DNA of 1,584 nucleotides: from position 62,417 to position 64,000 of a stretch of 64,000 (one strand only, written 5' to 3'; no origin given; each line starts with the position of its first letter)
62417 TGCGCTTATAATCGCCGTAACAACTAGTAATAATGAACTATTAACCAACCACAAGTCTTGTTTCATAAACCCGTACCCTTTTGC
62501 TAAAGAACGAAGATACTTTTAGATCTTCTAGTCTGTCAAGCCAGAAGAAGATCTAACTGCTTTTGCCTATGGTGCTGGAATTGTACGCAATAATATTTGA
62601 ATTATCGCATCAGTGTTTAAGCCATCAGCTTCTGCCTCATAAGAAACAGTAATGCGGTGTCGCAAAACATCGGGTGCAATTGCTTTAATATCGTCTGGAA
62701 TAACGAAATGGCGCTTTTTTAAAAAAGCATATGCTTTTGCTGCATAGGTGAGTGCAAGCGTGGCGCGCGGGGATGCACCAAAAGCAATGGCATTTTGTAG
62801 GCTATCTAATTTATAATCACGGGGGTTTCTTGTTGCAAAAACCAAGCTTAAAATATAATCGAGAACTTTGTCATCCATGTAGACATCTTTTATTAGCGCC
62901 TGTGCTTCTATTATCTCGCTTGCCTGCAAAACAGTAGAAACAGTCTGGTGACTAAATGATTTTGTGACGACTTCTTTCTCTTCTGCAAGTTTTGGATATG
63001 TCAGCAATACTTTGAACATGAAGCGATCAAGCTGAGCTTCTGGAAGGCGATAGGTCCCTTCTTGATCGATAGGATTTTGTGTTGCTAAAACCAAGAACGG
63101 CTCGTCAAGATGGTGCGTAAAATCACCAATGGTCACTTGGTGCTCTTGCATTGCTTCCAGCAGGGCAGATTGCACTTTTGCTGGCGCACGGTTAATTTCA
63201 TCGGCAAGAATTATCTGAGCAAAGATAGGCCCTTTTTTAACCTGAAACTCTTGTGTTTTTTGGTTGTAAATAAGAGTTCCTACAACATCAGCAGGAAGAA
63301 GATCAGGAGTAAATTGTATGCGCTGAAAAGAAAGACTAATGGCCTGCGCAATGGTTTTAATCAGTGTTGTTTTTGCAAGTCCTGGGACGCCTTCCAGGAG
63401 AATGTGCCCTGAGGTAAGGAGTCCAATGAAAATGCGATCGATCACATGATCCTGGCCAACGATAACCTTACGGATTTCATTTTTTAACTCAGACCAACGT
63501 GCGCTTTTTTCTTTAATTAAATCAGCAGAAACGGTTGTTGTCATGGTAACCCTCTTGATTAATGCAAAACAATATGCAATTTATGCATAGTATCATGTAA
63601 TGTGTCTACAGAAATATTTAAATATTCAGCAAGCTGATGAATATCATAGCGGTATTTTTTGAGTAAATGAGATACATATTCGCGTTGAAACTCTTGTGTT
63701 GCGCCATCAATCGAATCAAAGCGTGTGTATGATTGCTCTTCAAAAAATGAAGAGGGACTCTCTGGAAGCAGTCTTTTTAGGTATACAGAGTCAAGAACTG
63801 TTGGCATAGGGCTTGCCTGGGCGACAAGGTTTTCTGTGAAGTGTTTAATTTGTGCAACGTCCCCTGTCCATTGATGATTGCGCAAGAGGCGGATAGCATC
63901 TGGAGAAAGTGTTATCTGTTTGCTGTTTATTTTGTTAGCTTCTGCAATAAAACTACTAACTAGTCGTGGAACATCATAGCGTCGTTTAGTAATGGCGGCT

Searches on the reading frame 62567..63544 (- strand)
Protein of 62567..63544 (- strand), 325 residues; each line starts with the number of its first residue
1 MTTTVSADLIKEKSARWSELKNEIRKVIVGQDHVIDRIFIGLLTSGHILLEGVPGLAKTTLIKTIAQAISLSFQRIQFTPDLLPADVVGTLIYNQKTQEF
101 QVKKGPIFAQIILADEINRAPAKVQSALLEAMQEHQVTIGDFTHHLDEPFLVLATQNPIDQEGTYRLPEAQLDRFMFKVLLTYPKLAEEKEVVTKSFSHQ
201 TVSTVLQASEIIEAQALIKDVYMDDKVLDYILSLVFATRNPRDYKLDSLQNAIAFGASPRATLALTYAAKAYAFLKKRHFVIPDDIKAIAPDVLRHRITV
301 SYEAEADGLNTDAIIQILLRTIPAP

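Call 3: search_protein_families(library=pfam, proteins=[window:62567-63544:-], max_evalue=0.01)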
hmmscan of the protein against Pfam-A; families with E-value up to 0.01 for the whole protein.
window:62567-63544:- (325 aa): 8 families
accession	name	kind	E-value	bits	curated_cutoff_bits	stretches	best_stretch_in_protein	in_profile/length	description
PF07726.17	AAA_3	-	3.2e-67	224.8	27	1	47-177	1-131/131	ATPase family associated with various cellular activities (AAA)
PF17863.7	AAA_lid_2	-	1.8e-23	82.5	22.7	1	251-316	7-72/74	AAA lid domain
PF07728.20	AAA_5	-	2.9e-16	60.2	22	1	47-175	1-139/139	AAA domain (dynein-related subfamily)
PF20030.5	bpMoxR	-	1.3e-13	50.9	27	1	19-200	5-185/205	MoxR domain in the MoxR-vWA-beta-propeller ternary systems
PF00004.35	AAA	-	1e-06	29.6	21.2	1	48-178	1-126/131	ATPase family associated with various cellular activities (AAA)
PF00493.29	MCM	-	1.3e-06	28.1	23.3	1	44-162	56-175/224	MCM P-loop domain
PF05496.18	RuvB_N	-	3.2e-06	27.5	27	1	46-139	34-115/159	Holliday junction DNA helicase RuvB P-loop domain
PF00158.32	Sigma54_activat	-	0.0082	16.3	20.2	0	111-161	96-147/168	Sigma-54 interaction domain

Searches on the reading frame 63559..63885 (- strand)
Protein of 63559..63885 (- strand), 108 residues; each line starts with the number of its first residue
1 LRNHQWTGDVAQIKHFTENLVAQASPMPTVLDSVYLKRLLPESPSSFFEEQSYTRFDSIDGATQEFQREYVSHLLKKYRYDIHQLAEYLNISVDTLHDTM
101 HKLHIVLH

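Call 3: search_protein_families(library=pfam, proteins=[window:63559-63885:-], max_evalue=0.01)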
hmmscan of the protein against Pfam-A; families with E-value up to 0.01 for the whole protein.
window:63559-63885:- (108 aa): 1 family
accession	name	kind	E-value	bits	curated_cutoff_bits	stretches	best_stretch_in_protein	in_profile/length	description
PF02954.25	HTH_8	-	0.0096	16.1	22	0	65-97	4-36/42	Bacterial regulatory protein, Fis family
